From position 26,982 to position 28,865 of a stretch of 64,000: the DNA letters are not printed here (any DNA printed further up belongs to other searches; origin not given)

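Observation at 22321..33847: Pho-type locus without Pst, built around a TonB receptor, an orphan lipoprotein, PhoU and a PiT-like permease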

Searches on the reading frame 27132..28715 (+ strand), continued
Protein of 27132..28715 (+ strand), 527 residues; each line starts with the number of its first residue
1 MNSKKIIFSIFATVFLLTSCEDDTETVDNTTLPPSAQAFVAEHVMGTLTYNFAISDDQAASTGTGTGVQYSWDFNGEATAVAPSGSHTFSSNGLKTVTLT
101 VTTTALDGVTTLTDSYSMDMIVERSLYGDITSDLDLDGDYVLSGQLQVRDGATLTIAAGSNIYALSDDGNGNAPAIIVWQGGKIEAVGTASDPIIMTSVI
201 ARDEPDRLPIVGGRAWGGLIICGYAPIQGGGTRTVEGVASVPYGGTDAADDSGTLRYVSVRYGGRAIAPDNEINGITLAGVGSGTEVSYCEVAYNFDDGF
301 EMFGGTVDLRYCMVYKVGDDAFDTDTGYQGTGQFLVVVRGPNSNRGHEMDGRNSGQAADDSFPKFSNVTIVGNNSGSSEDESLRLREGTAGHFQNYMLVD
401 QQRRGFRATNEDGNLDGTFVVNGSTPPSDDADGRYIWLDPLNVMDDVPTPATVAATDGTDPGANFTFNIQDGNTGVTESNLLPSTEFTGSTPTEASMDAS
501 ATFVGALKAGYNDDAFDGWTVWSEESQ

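Call 19: find_encoding_contigs(protein=P0150, flank=10000, max_places=2)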
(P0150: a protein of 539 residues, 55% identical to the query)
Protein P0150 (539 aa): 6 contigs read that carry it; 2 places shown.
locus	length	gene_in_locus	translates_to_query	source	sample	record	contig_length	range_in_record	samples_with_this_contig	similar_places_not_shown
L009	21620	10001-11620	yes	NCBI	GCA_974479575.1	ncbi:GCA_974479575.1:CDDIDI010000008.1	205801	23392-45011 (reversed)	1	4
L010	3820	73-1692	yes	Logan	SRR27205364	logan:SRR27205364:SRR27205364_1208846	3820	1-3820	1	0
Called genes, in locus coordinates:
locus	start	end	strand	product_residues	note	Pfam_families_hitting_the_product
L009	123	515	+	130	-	-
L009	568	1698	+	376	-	-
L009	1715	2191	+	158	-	PF13801:Metal_resist, PF07813:LTXXQ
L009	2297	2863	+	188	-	PF01613:Flavin_Reduct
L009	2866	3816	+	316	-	PF01734:Patatin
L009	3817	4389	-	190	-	PF03352:Adenine_glyco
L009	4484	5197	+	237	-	PF00072:Response_reg, PF00486:Trans_reg_C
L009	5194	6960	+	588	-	PF00672:HAMP, PF00989:PAS, PF08448:PAS_4, PF13426:PAS_9, PF13596:PAS_10, PF00512:HisKA, PF02518:HATPase_c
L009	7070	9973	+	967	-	PF13620:CarboxypepD_reg, PF13715:CarbopepD_reg_2, PF07715:Plug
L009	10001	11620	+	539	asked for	PF28492:Beta_helix_4, PF13860:FlgD_ig, PF18962:Por_Secre_tail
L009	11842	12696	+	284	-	PF12849:PBP_like_2, PF01547:SBP_bac_1, PF13531:SBP_bac_11, PF12727:PBP_like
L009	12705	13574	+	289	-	PF00528:BPD_transp_1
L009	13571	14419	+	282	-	PF00528:BPD_transp_1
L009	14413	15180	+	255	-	PF02463:SMC_N (faint), PF00005:ABC_tran, PF13304:AAA_21 (weak)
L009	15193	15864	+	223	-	PF01895:PhoU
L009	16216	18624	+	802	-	PF01343:Peptidase_S49, PF01972:SDH_protease (weak), PF01343:Peptidase_S49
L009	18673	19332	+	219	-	PF01965:DJ-1_PfpI (weak)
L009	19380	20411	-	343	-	PF17115:Toast_rack_N (faint)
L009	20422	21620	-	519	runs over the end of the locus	PF01103:Omp85 (weak)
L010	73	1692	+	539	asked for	PF28492:Beta_helix_4, PF13860:FlgD_ig, PF18962:Por_Secre_tail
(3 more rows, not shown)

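Call 40: search_protein_families(library=pfam, proteins=[L005:11466-13745:+, L005:14115-16340:+, L005:10001-11332:+, L005:7003-9969:+], max_evalue=0.001)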
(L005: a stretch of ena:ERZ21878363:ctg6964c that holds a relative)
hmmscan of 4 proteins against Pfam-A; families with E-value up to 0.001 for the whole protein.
L005:11466-13745:+ (759 aa): 1 family
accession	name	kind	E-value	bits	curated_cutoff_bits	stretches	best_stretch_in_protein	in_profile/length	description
PF01384.25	PHO4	-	2.4e-22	79.8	33.7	2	25-329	4-258/350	Phosphate transporter family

L005:14115-16340:+ (741 aa): 1 family
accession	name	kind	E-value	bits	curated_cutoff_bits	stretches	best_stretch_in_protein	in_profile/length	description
PF01384.25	PHO4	-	1.7e-24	86.9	33.7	2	25-332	4-261/350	Phosphate transporter family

L005:10001-11332:+ (443 aa): 0 families

L005:7003-9969:+ (988 aa): 3 families
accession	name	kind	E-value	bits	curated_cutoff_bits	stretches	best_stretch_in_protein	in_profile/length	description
PF13715.12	CarbopepD_reg_2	-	6.7e-23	81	32.2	1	50-136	3-88/88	CarboxypepD_reg-like domain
PF13620.12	CarboxypepD_reg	-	2.3e-18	66.8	32.3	1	48-124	2-81/82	Carboxypeptidase regulatory-like domain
PF07715.20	Plug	-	5.7e-10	40.1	23.9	1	160-243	10-96/107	TonB-dependent Receptor Plug Domain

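Call 55: predict_structure(alignment_id=A2)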
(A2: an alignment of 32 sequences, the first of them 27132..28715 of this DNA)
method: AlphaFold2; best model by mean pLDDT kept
length: 527 residues; sequences in the alignment: 32
mean_pLDDT: 70.7   pTM: 0.74
mean pLDDT of the five models: 70.7, 69.4, 69.2, 66.8, 66.0
residues with pLDDT >= 90: 151; 70-90: 144; 50-70: 110; < 50: 122
segments of 3 or more residues with pLDDT < 50: 1-52, 56-94, 201-213, 456-464, 524-527
pLDDT, mean of each block of 10 residues (from residue 1): 37 36 33 35 37 44 37 34 32 50 56 53 76 93 91 97 77 87 96 84 35 66 94 84 96 96 67 88 97 90 95 91 92 92 88 62 92 75 85 90 82 58 67 75 86 55 51 80 84 57 83 59 44
secondary structure, 60 per line:
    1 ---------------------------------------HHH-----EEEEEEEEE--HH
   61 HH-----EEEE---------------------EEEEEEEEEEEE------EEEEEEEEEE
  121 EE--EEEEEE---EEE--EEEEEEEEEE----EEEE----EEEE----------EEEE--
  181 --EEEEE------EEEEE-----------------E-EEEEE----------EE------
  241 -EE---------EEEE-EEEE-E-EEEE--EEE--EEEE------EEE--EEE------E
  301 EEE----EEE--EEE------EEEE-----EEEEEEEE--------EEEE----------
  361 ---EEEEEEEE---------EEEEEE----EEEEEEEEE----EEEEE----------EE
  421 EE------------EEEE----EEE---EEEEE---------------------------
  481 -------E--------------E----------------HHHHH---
elements in order: E48-56 H59-62 E68-71 E93-104 E111-122 E125-130 E134-136 E139-148 E153-156 E161-164 E175-178 E183-187 E194-198 E218-222 E253-256 E258-261 E265-268 E271-273 E276-279 E286-288 E291-293 E300-303 E308-310 E313-315 E322-325 E331-338 E347-350 E364-371 E381-386 E391-399 E404-408 E419-422 E435-438 E443-445 E449-453 H520-524

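Call 58: fold_search(model_id=the predicted structure, library=pdb)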
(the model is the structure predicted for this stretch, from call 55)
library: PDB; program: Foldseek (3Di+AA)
matches with E <= 10: 135; with E <= 0.001: 0
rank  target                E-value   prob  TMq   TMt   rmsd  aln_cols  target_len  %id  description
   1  7w1c_C                2.5e-02  0.97  0.30  0.25  19.2       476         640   12  Crystal structure of Klebsiella pneumoniae K1 capsule-specific polysaccharide lyase in a P1 crystal form (released 2022-05-18)
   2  7w1c_D                2.8e-02  0.94  0.29  0.25  20.2       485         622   12  Crystal structure of Klebsiella pneumoniae K1 capsule-specific polysaccharide lyase in a P1 crystal form (released 2022-05-18)
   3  7w1c_B                4.0e-02  0.91  0.28  0.24  19.4       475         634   11  Crystal structure of Klebsiella pneumoniae K1 capsule-specific polysaccharide lyase in a P1 crystal form (released 2022-05-18)
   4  4z05_A                4.6e-02  0.92  0.23  0.50   7.6       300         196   11  C. bescii Family 3 pectate lyase mutant E84A (released 2015-12-23)
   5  6w4q_B                4.8e-02  0.35  0.17  0.13  14.7       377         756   10  Crystal structure of full-length tailspike protein 2 (TSP2, ORF211) ) from Escherichia coli O157:H7 bacteriophage CAB1 (released 2021-01-20)
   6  6w4q_D                6.4e-02  0.30  0.19  0.15  13.8       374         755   10  Crystal structure of full-length tailspike protein 2 (TSP2, ORF211) ) from Escherichia coli O157:H7 bacteriophage CAB1 (released 2021-01-20)
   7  5w6p_F                6.7e-02  0.54  0.22  0.18  13.7       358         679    9  Crystal structure of Bacteriophage CBA120 tailspike protein 2 enzymatically active domain (TSP2dN, orf211) (released 2018-10-24)
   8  7w1c_E                7.1e-02  0.87  0.29  0.25  19.9       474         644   12  Crystal structure of Klebsiella pneumoniae K1 capsule-specific polysaccharide lyase in a P1 crystal form (released 2022-05-18)
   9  6w4q_F                8.9e-02  0.23  0.18  0.15  14.3       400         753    9  Crystal structure of full-length tailspike protein 2 (TSP2, ORF211) ) from Escherichia coli O157:H7 bacteriophage CAB1 (released 2021-01-20)
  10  2pyg_A                1.2e-01  0.72  0.27  0.35  11.2       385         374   11  Azotobacter vinelandii Mannuronan C-5 epimerase AlgE4 A-module (released 2008-05-27)
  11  6e1r_A                1.4e-01  0.60  0.21  0.20  11.0       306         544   10  Crystal structure of the Acinetobacter phage vB_ApiP_P1 tailspike protein (released 2019-07-17)
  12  6w4q_A                1.4e-01  0.30  0.21  0.16  13.6       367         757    9  Crystal structure of full-length tailspike protein 2 (TSP2, ORF211) ) from Escherichia coli O157:H7 bacteriophage CAB1 (released 2021-01-20)
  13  4ojp_C                1.5e-01  0.60  0.26  0.19  12.7       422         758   12  Crystal Structure of Putative Tailspike Protein (TSP1, orf210) from Escherichia coli O157:H7 Bacteriohage CBA120 in Co (released 2014-03-26)
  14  4yzq_B                2.4e-01  0.89  0.25  0.57   6.0       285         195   10  C. bescii Family 3 pectate lyase double mutant K108A/Q111N in complex with trigalacturonic acid (released 2015-12-23)
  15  4z06_B                2.4e-01  0.89  0.25  0.57   6.2       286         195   10  C. bescii Family 3 pectate lyase double mutant K108A/R133A in complex with ALPHA-D-GALACTOPYRANURONIC ACID (released 2015-12-23)
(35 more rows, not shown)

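Call 59: search_solved_structures(query=A2, max_evalue=1)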
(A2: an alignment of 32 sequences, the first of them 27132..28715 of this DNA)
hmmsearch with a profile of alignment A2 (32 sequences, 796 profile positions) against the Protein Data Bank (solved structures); distinct sequences matched with E-value up to 1: 1.
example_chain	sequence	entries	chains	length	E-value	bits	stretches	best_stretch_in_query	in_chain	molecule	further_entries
5y6p_H1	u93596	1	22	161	0.69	11.4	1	445-496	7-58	beta_APC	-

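Call 78: find_homologous_proteins(query=P0136, max_evalue=1e-10)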
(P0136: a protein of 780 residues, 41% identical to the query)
Query P0136 (780 aa): 3679 proteins with E <= 1e-10 among 8000 candidates; the best 120 are listed.
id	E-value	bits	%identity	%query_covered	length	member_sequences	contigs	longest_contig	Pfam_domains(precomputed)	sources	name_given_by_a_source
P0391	0.0e+0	1802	81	100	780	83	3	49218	PF28492.1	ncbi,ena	-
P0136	0.0e+0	1761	100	100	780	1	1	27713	PF28492.1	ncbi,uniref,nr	ncbi:MAG TPA: hypothetical protein IAC04_00850 [Candidatus Coprenecus stercoravium]|uniref:Lipoprote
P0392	0.0e+0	1503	82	100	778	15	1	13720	PF28492.1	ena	-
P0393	0.0e+0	1483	81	100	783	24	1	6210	PF28492.1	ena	-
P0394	0.0e+0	1445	81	100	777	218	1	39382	PF28492.1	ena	-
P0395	0.0e+0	1053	62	96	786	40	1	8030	PF28492.1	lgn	-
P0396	6.5e-297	1005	63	96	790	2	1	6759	PF28492.1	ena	-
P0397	1.5e-295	1001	61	95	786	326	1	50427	PF28492.1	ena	-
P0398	7.2e-294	995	60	96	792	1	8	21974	PF28492.1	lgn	-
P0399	6.8e-291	985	61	96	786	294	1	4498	PF28492.1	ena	-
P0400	3.8e-289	979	61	100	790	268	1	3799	PF28492.1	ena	-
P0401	2.0e-285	967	59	99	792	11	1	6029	PF28492.1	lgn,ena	-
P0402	2.9e-285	967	59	99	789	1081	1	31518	PF28492.1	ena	-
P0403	7.0e-285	965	59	99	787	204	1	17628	PF28492.1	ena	-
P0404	4.5e-274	930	75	72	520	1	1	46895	PF28492.1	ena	-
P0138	2.7e-255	867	55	98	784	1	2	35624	PF28492.1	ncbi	-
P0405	1.9e-246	838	52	100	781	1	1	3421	PF28492.1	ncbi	-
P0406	2.1e-240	818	49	100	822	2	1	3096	PF22842.4,PF28492.1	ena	-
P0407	2.2e-238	812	57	91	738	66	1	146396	PF20606.4,PF28492.1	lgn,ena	-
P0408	1.1e-235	803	54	95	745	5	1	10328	PF22842.4,PF28492.1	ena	-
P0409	3.2e-235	801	54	95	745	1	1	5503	PF22842.4,PF28492.1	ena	-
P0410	1.8e-233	795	55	93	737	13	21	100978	PF28492.1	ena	-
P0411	2.4e-233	795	62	75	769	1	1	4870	PF28492.1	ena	-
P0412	1.8e-231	789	53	96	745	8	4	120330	PF28492.1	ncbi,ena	-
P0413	1.7e-230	785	53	95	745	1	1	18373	PF22842.4,PF28492.1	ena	-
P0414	5.2e-230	784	53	95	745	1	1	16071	PF28492.1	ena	-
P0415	6.1e-229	780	53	93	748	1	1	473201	PF28492.1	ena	-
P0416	8.1e-225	767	52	95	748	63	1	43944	PF28492.1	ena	-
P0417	1.2e-224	766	52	95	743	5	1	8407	PF28492.1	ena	-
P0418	5.4e-224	764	53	95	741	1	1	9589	PF28492.1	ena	-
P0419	3.1e-223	761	52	95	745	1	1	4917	PF28492.1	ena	-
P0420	3.9e-223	761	53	95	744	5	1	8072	PF28492.1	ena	-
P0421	2.8e-222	758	53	95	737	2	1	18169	PF28492.1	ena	-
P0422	1.3e-221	756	52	95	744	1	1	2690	PF28492.1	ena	-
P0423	4.9e-221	754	52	95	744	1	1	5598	PF28492.1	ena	-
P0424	6.6e-221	754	52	95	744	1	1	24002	PF28492.1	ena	-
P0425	6.7e-221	754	52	95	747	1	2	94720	PF28492.1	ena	-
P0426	1.0e-220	753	52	95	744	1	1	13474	PF28492.1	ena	-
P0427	1.4e-220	753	52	95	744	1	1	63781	PF28492.1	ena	-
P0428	1.9e-220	752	52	95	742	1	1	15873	PF28492.1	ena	-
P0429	3.3e-220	751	52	95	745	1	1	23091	PF28492.1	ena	-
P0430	3.8e-220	751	52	95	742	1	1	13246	PF28492.1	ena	-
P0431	5.5e-220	751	52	95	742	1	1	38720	PF28492.1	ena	-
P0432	6.1e-220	751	52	95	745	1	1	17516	PF28492.1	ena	-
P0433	6.8e-220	750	52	95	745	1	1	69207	PF28492.1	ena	-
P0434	6.8e-220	750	52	95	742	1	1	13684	PF28492.1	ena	-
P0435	7.5e-220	750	52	95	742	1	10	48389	PF28492.1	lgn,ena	-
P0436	7.6e-220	750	52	95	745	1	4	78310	PF28492.1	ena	-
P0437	1.1e-219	750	54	89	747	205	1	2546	PF28492.1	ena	-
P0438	2.0e-219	749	52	95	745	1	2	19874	PF28492.1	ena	-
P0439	2.0e-219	749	52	95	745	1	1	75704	PF28492.1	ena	-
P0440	3.2e-219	748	53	95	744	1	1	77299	PF22842.4,PF28492.1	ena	-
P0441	3.4e-219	748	53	95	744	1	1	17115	PF28492.1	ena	-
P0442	4.9e-219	748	53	95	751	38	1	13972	PF13229.13,PF28492.1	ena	-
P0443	1.6e-218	746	52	95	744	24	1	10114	PF28492.1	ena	-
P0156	3.5e-217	741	52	94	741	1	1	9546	PF28492.1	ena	-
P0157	2.3e-216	739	52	94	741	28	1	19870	PF28492.1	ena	-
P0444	3.8e-216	738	52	93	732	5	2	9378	PF22842.4,PF28492.1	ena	-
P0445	1.4e-214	733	51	94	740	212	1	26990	PF28492.1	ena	-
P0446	1.6e-213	729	52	95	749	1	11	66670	PF28492.1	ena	-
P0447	3.9e-213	728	52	95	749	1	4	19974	PF28492.1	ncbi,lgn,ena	-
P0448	4.1e-213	728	52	95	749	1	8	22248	PF28492.1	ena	-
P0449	4.6e-213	728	52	95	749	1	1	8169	PF28492.1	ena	-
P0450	9.3e-213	727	51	94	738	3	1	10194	PF28492.1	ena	-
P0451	1.7e-212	726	52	95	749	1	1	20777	PF28492.1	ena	-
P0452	2.9e-212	725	52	95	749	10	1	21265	PF28492.1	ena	-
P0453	5.2e-212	724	51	94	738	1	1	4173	PF28492.1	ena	-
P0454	6.1e-212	724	52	95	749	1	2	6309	PF13229.13,PF28492.1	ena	-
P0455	2.3e-211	722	52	95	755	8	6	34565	PF28492.1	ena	-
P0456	4.0e-211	721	52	95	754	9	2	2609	PF28492.1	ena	-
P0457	7.7e-211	720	50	95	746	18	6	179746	PF20606.4,PF28492.1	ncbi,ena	-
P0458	4.7e-210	718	36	93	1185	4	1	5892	PF28492.1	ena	-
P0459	6.1e-210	717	52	95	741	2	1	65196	PF28492.1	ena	-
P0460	3.8e-208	712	38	96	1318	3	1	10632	PF18962.8,PF28492.1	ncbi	-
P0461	3.4e-206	705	51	94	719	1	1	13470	PF28492.1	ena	-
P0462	7.6e-206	704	50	95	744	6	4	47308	PF22842.4,PF28492.1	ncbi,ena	-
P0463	2.6e-186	639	46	100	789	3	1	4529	PF28492.1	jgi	-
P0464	2.5e-183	629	47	87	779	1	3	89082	PF22842.4,PF28492.1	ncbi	ncbi:MAG: hypothetical protein R3Y16_02465 [Rikenellaceae bacterium]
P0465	1.6e-180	620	45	99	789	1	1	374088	PF28492.1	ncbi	ncbi:MAG: hypothetical protein ACERKD_01110 [Prolixibacteraceae bacterium]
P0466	3.3e-176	606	45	99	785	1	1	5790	PF28492.1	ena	-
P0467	3.7e-176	606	45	100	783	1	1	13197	PF28492.1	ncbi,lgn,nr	ncbi:MAG: hypothetical protein JW798_12880 [Prolixibacteraceae bacterium]|nr:hypothetical protein [P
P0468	1.3e-175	604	44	96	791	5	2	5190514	PF28492.1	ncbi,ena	-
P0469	3.3e-174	599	34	94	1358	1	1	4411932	PF18316.8,PF23843.3,PF28492.1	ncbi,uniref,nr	ncbi:hypothetical protein [Aliiglaciecola sp. LCG003]|uniref:hypothetical protein n=1 Tax=Aliiglacie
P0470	1.6e-172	594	45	99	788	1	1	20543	PF28492.1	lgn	-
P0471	2.6e-171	590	45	100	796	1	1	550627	PF28492.1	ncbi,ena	-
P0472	4.0e-171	589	44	95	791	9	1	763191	PF28492.1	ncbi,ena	-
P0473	8.7e-171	588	36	96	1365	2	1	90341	PF28492.1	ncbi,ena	-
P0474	1.7e-170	587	57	62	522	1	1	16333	PF28492.1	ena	-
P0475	3.7e-170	586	35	97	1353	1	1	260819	PF28492.1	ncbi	-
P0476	3.7e-170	586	36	92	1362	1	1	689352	PF28492.1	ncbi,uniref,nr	ncbi:hypothetical protein [Aliikangiella coralliicola]|uniref:Lipoprotein n=1 Tax=Aliikangiella cora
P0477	9.7e-170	585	43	99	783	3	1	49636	PF28492.1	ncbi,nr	ncbi:MAG: hypothetical protein K9H26_13860 [Prolixibacteraceae bacterium]|nr:hypothetical protein [P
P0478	2.4e-168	580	34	92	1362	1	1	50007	PF28492.1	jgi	jgi:hypothetical protein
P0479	2.9e-168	580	35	95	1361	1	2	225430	PF28492.1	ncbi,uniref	ncbi:hypothetical protein [Aliikangiella maris]|uniref:Uncharacterized protein n=2 Tax=Aliikangiella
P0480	2.0e-167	577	34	97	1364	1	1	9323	PF28492.1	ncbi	-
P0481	2.5e-165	570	36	92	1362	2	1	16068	PF28492.1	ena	-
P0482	2.9e-165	570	33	97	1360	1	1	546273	PF28492.1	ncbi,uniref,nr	ncbi:hypothetical protein FLL45_18235 [Aliikangiella marina]|uniref:Lipoprotein n=1 Tax=Aliikangiell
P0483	7.6e-165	568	35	97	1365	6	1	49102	PF28492.1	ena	-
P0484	1.5e-164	567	35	97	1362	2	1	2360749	PF28492.1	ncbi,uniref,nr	ncbi:hypothetical protein [Pleionea sediminis]|uniref:hypothetical protein n=1 Tax=Pleionea sedimini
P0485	1.5e-163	564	63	54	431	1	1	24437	PF28492.1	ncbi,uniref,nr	ncbi:hypothetical protein [Massilibacteroides sp.]|uniref:hypothetical protein n=1 Tax=Massilibacter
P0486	4.1e-163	563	33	92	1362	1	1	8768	PF28492.1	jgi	jgi:hypothetical protein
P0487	7.2e-163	562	58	59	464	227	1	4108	PF28492.1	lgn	-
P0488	7.7e-163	562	43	99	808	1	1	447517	PF28492.1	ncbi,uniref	ncbi:hypothetical protein ACE01N_07690 [Saccharicrinis sp. FJH2]|uniref:hypothetical protein n=1 Tax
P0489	1.6e-162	561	35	95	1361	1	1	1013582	PF28492.1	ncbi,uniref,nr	ncbi:hypothetical protein KJ365_05785 [Glaciecola sp. XM2]|uniref:hypothetical protein n=1 Tax=Glaci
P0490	4.6e-162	559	44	95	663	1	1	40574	PF28492.1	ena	-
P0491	2.6e-161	557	33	97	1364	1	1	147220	PF28492.1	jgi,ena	jgi:hypothetical protein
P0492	1.8e-158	547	34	95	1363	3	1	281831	PF28492.1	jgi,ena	-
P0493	2.1e-158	547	62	54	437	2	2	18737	PF28492.1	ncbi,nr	ncbi:MAG: hypothetical protein PHG27_04190 [Massilibacteroides sp.]|nr:hypothetical protein [Massili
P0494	3.2e-158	546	33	97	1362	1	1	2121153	PF28492.1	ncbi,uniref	ncbi:hypothetical protein ACFO4O_09550 [Glaciecola siphonariae]|uniref:Lipoprotein n=1 Tax=Glaciecol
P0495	3.4e-158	546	32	95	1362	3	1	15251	PF28492.1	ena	-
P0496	4.9e-158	546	34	94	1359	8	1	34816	PF28492.1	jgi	jgi:hypothetical protein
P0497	9.7e-158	545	42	95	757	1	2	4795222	PF28492.1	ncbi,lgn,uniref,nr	ncbi:hypothetical protein [Aureibacter tunicatorum]|uniref:Lipoprotein n=1 Tax=Aureibacter tunicator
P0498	3.2e-157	543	32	97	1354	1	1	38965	PF28492.1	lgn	-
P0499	2.6e-156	540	33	97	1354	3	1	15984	PF28492.1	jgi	jgi:hypothetical protein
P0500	4.6e-156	539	61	53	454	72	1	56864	PF28492.1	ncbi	ncbi:hypothetical protein [Phocaeicola coprophilus]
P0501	8.5e-156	538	36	93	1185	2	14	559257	PF28492.1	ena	-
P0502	1.1e-154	535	56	48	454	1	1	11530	PF28492.1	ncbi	-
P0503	1.6e-154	534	37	87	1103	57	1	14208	PF28492.1,PF23552.3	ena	-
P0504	2.4e-152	527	33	97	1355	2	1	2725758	PF28492.1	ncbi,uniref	ncbi:hypothetical protein ACOI22_07280 [Glaciecola sp. 2405UD65-10]|uniref:hypothetical protein n=1 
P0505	1.2e-149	518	40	96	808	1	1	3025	PF28492.1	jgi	jgi:hypothetical protein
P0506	1.6e-149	518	52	65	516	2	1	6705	PF28492.1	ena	-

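Call 79: find_encoding_contigs(protein=P0500, flank=8000, max_places=1)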
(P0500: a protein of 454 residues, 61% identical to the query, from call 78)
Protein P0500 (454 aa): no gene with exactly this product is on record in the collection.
